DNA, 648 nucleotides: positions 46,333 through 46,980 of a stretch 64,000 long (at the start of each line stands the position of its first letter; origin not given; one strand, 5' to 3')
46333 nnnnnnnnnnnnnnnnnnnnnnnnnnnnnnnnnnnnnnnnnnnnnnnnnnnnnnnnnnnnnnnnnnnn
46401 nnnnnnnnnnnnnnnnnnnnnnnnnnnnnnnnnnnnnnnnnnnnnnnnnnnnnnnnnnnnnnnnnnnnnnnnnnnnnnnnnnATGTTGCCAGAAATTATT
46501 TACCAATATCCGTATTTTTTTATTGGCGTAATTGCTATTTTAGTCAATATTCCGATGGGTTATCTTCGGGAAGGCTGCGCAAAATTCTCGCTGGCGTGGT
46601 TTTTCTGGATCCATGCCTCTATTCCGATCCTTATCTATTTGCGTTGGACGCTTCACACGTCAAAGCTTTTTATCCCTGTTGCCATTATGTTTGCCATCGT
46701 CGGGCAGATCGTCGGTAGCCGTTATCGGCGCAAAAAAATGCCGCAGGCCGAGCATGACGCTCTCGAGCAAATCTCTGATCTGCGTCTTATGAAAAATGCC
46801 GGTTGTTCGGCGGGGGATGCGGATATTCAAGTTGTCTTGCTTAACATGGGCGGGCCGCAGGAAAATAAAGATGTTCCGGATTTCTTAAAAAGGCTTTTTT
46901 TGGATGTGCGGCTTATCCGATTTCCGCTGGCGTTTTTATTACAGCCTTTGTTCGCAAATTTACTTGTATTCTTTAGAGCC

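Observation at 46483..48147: Membrane-anchored ferrochelatase followed by a bacterial TMEM14 homolog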

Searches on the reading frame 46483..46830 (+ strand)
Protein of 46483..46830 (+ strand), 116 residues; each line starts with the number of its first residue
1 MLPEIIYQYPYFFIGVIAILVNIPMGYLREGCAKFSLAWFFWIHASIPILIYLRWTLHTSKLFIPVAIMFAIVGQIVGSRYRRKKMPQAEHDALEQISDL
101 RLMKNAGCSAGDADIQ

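Call 3: search_protein_families(library=pfam, proteins=[window:46483-46830:+], max_evalue=1)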
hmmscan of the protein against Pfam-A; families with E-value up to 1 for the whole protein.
window:46483-46830:+ (116 aa): 0 families

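Call 5: search_protein_families(library=ncbifam, proteins=[window:46483-46830:+], max_evalue=0.01)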
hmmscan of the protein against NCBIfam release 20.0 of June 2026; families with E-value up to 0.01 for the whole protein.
window:46483-46830:+ (116 aa): 0 families

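Call 7: find_homologous_proteins(query=window:46483-46830:+, max_evalue=0.01)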
Query window:46483-46830:+ (116 aa): 3 proteins with E <= 0.01 among 4 candidates.
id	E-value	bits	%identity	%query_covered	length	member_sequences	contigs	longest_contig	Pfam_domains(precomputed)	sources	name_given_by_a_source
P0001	3.0e-32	129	53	99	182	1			PF00762.25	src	-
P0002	2.1e-18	84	49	70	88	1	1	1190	-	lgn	-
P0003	1.1e-16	79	54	60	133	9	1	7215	-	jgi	-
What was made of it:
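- Tried and rejected: Word-indexed homology search with aa 1-116: only 3 hits (call 7).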

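Call 10: find_encoding_contigs(protein=P0003, flank=8000)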
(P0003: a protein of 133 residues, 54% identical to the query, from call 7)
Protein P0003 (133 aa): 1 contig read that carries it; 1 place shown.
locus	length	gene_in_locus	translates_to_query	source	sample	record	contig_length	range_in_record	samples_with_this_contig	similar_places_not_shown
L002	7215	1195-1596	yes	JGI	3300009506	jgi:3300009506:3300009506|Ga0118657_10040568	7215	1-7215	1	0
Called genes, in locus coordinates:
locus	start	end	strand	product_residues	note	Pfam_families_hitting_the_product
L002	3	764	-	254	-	?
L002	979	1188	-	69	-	PF11823:Se_S_carrier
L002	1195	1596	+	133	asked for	-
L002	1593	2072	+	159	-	PF05258:DciA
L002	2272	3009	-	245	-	PF05175:MTS, PF06325:PrmA (weak), PF08241:Methyltransf_11 (faint), PF13649:Methyltransf_25, PF13847:Methyltransf_31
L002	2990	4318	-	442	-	PF06245:DUF1015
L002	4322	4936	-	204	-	PF01300:Sua5_yciO_yrdC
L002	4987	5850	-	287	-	PF01937:ARMT1-like_dom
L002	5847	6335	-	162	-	PF00731:AIRC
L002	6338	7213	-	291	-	?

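Call 11: find_encoding_contigs(protein=P0002, flank=3000)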
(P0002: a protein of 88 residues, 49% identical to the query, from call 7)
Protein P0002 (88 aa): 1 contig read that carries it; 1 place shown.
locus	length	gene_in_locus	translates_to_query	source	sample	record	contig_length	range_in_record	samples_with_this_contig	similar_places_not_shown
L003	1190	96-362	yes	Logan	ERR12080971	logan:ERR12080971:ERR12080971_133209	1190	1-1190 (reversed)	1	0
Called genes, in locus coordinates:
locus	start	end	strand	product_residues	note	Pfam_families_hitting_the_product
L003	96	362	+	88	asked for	-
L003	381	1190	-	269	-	?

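Call 12: find_encoding_contigs(protein=P0001, flank=8000)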
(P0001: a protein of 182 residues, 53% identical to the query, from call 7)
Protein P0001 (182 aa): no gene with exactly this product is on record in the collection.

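Call 14: search_protein_representatives(protein=window:46483-46830:+)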
Query: 116 residues. Proteins with E-value up to 0.001 (for the whole library): 472; up to 1e-10: 51; up to 1e-30: 0. The best 150 are listed.
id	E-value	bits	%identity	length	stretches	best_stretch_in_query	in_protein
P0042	7.1e-28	113.3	52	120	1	5-114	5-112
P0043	1.2e-24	103.0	57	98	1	5-86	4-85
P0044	1.4e-24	102.7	48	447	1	5-104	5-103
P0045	1.0e-22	96.7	46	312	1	5-97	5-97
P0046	5.9e-20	87.8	48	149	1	10-98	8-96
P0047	3.8e-17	78.7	53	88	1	10-83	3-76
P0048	6.7e-17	77.9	53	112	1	13-84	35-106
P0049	1.2e-16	77.2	53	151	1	13-84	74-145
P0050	6.2e-16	74.8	37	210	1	11-115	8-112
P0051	1.1e-15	74.1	45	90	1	14-90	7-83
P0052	1.2e-15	73.9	39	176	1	8-112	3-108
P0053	2.2e-15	73.1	45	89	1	15-91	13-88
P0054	2.5e-15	72.9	45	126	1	15-85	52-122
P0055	2.8e-15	72.7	51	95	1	13-85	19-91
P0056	4.8e-15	72.0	44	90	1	12-87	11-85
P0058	1.7e-14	70.2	45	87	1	14-89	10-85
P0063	7.1e-13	65.0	42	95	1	10-87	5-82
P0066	1.1e-12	64.4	41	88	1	13-86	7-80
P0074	1.4e-11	60.8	40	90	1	12-86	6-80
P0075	1.5e-11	60.7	40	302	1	13-93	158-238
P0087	7.4e-11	58.4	40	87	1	13-92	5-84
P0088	7.5e-11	58.4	43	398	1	12-86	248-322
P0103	3.1e-10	56.4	41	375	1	10-89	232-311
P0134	1.4e-09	54.4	33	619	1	8-109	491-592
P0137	1.8e-09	54.0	42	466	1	12-87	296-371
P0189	1.6e-08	50.9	39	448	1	12-87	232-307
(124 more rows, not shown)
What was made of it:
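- Tried and rejected: The exhaustive phmmer search was needed (call 14).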

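Call 15: search_protein_families(library=pfam, proteins=[P0044, P0045, P0075, P0088, P0103, P0134, P0137, P0189, P0051, P0058], max_evalue=0.1)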
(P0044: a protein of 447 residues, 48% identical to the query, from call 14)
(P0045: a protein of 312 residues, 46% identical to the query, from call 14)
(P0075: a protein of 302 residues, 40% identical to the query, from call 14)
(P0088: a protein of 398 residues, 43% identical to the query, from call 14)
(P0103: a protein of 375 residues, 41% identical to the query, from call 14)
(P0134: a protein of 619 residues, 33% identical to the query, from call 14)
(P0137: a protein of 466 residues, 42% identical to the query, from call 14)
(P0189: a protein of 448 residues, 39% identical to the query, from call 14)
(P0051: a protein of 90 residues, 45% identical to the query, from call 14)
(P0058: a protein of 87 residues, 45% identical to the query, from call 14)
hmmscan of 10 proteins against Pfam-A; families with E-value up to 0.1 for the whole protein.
P0044 (447 aa): 2 families
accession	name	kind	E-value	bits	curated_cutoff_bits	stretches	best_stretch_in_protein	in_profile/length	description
PF00762.24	Ferrochelatase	-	1.8e-88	297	27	1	116-429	4-316/317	Ferrochelatase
PF01903.22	CbiX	-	0.0018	19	22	1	322-422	8-104/106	CbiX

P0045 (312 aa): 1 family
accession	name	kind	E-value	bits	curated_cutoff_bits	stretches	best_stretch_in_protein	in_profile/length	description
PF00762.24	Ferrochelatase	-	1.2e-50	172.8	27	1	115-308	4-195/317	Ferrochelatase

P0075 (302 aa): 1 family
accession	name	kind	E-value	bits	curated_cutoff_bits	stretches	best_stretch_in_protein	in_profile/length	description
PF05072.18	Herpes_UL43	-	0.021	14.4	24.9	1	180-224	325-369/381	Herpesvirus UL43 protein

P0088 (398 aa): 0 families

P0103 (375 aa): 0 families

P0134 (619 aa): 0 families

P0137 (466 aa): 0 families

P0189 (448 aa): 0 families

P0051 (90 aa): 0 families

P0058 (87 aa): 0 families

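Call 31: find_homologous_proteins(query=P0088, max_evalue=0.00001)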
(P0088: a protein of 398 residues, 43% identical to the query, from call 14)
Query P0088 (398 aa): 772 proteins with E <= 0.00001 among 8000 candidates; the best 120 are listed.
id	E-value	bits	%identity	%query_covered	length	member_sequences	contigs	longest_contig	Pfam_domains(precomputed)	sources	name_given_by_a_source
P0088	1.2e-263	892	100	100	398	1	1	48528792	-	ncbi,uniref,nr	ncbi:hypothetical protein O6H91_20G018900 [Diphasiastrum complanatum]|uniref:Uncharacterized protein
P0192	5.2e-138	479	62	57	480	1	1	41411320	-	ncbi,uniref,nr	ncbi:hypothetical protein H6P81_005776 [Aristolochia fimbriata]|uniref:Uncharacterized protein n=1 T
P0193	8.1e-120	419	61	82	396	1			-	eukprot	eukprot:TRINITY_DN16511_c0_g1_i1.p1 TRINITY_DN16511_c0_g1~~TRINITY_DN16511_c0_g1_i1.p1 ORF type:comp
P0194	3.7e-119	416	59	85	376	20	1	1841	-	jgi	-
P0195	6.8e-118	412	57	85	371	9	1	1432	-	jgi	-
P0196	7.7e-118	412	63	75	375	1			-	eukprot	eukprot:Gb_04397 [translate_table: standard]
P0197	1.9e-117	411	63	75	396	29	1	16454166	-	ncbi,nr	ncbi:hypothetical protein BDL97_18G043300 [Sphagnum fallax]|nr:hypothetical protein BDL97_18G043300 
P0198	3.6e-117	410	58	86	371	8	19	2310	-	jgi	jgi:hypothetical protein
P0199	6.7e-117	409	63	78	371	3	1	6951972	-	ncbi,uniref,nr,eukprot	ncbi:uncharacterized protein LOC9633557 [Selaginella moellendorffii]|uniref:uncharacterized protein 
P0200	1.1e-116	408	59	88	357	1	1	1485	-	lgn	-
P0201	1.4e-116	408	54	95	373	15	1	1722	-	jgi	-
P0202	1.9e-116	408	61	77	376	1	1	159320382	-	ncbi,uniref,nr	ncbi:hypothetical protein GOP47_0015532 [Adiantum capillus-veneris]|uniref:Uncharacterized protein n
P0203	2.2e-116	407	63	75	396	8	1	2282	-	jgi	jgi:hypothetical protein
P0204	3.5e-115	403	64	75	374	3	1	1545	-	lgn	-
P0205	5.4e-115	403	63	73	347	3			-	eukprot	eukprot:PITA_08951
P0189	1.4e-109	385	61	78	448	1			-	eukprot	eukprot:TRINITY_DN1491_c0_g2_i1.p1 TRINITY_DN1491_c0_g2~~TRINITY_DN1491_c0_g2_i1.p1 ORF type:complet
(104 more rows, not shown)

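Call 36: find_related_loci(query=A3, collection=metagenome_contigs, flank=6000)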
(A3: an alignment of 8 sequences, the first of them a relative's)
Query A3 (95 aa) in metagenome_contigs; peptide patterns used: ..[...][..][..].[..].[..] (x = any residue, [..] = any of these).
359 stretches matched a pattern; 285 encode a relative of the query (tblastn E <= 1e-3); the best 80 are kept; 80 distinct loci.
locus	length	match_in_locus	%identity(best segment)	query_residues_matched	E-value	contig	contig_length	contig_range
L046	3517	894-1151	94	1-86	3e-51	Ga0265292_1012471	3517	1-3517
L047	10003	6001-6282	72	1-94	2e-43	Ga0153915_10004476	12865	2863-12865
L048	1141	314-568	84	1-85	3e-45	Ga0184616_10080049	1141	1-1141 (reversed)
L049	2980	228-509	73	1-94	7e-43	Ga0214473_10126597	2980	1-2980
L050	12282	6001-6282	73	1-94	5e-43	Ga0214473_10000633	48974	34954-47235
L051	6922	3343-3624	72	1-94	8e-42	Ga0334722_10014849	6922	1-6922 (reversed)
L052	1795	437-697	75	1-87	3e-39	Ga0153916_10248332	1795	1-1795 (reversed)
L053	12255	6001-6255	75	1-85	1e-38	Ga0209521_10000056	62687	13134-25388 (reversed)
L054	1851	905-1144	75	14-93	6e-39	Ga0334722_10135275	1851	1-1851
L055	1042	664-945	73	1-94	7e-40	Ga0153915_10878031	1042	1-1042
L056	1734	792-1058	72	1-89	4e-38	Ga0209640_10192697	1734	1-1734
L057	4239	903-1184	63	1-94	1e-37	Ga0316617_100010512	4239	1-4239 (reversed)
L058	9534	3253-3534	63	1-94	1e-37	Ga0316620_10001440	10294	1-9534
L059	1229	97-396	62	3-94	7e-37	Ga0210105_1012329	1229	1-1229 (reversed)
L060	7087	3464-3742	61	1-93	2e-35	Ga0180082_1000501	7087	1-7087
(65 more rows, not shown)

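Call 51: predict_structure(alignment_id=A2)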
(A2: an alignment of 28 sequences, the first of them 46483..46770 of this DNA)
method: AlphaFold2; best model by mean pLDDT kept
length: 96 residues; sequences in the alignment: 28
mean_pLDDT: 95.5   pTM: 0.82
mean pLDDT of the five models: 95.5, 94.6, 94.6, 93.6, 93.5
residues with pLDDT >= 90: 88; 70-90: 7; 50-70: 1; < 50: 0
segments of 3 or more residues with pLDDT < 50: none
pLDDT, mean of each block of 10 residues (from residue 1): 86 98 98 97 97 97 97 98 96 90
secondary structure, 60 per line:
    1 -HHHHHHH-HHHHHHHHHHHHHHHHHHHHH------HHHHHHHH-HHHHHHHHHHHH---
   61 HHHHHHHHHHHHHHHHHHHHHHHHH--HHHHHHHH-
elements in order: H2-8 H10-30 H37-44 H46-57 H61-85 H88-95
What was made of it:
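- On Unnamed 3-TM small membrane protein family (N-domain): AF2 model pLDDT 95.5 (call 51).
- Checked: An AlphaFold2 model of aa 1-96 has pLDDT 95.5, with helices at 10-30, 37-57 (kinked at 45) and 61-85 (call 51).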

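Call 57: fold_search(model_id=the predicted structure, library=pdb)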
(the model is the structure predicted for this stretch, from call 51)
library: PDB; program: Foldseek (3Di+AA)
matches with E <= 10: 10; with E <= 0.001: 0
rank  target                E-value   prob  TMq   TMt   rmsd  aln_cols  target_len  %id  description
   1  6wb9_6                4.1e+00  0.35  0.48  0.47   4.8        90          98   13  Structure of the S. cerevisiae ER membrane complex (released 2020-06-03)
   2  7tut_9                4.3e+00  0.28  0.48  0.44   4.5        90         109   14  Structure of the rabbit 80S ribosome stalled on a 4-TMD Rhodopsin intermediate in complex with the multipass transloco (released 2022-10-19)
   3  6qf5_A                5.6e+00  0.28  0.56  0.27   5.7       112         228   13  X-Ray structure of human Aquaporin 2 crystallized on a silicon chip (released 2019-07-10)
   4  8ghj_A                5.6e+00  0.25  0.55  0.26   5.7       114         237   12  Crystal structure of human AQP2 T125M mutant (released 2023-09-20)
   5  8z1y_B                6.0e+00  0.12  0.40  0.18   7.9       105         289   10  Cryo-EM structure of Escherichia coli DppABCDF in the pre-catalytic state (released 2025-01-29)
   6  4nef_A                6.3e+00  0.23  0.55  0.26   5.8       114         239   12  X-ray structure of human Aquaporin 2 (released 2014-04-16)
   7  1sor                  6.6e+00  0.30  0.56  0.26   5.2       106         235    8  Aquaporin-0 membrane junctions reveal the structure of a closed water pore (released 2004-05-11)
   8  7qn5_E                7.0e+00  0.08  0.35  0.15   7.5        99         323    6  Cryo-EM structure of human full-length extrasynaptic alpha4beta3delta GABA(A)R in complex with nanobody Nb25 (released 2022-04-13)
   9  9jpl_A                8.6e+00  0.06  0.36  0.26  13.6       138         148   11  Crystal structure of DhdR inducer binding domain in complex with inducer (released 2024-11-06)
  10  8vvx_A                9.6e+00  0.20  0.57  0.25   5.2       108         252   13  Human Aquaporin 2 from 2D electron diffraction data (released 2025-02-05)
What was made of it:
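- Tried and rejected: Fold search of the 3-TM model against the PDB: best E 4.1, meaningless (call 57).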

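Call 63: find_encoding_contigs(protein=P0044, flank=5000, max_places=3)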
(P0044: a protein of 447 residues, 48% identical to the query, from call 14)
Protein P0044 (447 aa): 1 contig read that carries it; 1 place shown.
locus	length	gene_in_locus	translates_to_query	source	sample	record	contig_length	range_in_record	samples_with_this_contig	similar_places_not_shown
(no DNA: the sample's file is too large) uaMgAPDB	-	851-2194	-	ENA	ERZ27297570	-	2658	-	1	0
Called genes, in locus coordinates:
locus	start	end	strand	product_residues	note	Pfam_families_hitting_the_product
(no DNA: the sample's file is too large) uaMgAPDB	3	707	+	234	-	?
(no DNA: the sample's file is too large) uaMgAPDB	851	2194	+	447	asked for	PF00762:Ferrochelatase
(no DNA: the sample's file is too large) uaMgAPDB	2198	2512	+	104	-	PF03647:Tmemb_14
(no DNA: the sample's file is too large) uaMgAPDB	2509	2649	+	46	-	PF09527:ATPase_gene1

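Call 77: search_solved_structures(query=A2, max_evalue=10, show_alignments=2)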
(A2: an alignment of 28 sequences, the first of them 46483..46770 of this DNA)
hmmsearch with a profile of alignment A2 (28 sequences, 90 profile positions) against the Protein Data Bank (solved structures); distinct sequences matched with E-value up to 10: 1.
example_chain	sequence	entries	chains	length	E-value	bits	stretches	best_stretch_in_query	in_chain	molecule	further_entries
7nkz_B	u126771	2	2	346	1.5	11.7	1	5-66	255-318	Probable integral membrane cytochrome D ubiquinol oxidase (Subunit II) CydB (Cytochrome BD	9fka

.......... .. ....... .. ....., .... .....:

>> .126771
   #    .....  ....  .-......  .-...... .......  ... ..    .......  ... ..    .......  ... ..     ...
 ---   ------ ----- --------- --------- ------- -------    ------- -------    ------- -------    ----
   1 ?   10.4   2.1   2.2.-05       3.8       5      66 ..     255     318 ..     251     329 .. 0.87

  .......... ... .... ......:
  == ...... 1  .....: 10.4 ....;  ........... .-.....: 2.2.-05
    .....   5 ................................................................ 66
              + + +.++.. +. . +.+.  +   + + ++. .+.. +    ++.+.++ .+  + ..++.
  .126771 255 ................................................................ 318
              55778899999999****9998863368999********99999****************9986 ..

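Call 78: search_solved_structures(query=P0088, max_evalue=10)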
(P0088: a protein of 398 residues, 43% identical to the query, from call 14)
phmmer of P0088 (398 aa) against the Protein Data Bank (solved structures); distinct sequences matched with E-value up to 10: 0.
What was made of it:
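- Tried and rejected: 3-TM profile and plant homologue against PDB sequences: nothing (calls 77, 78).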
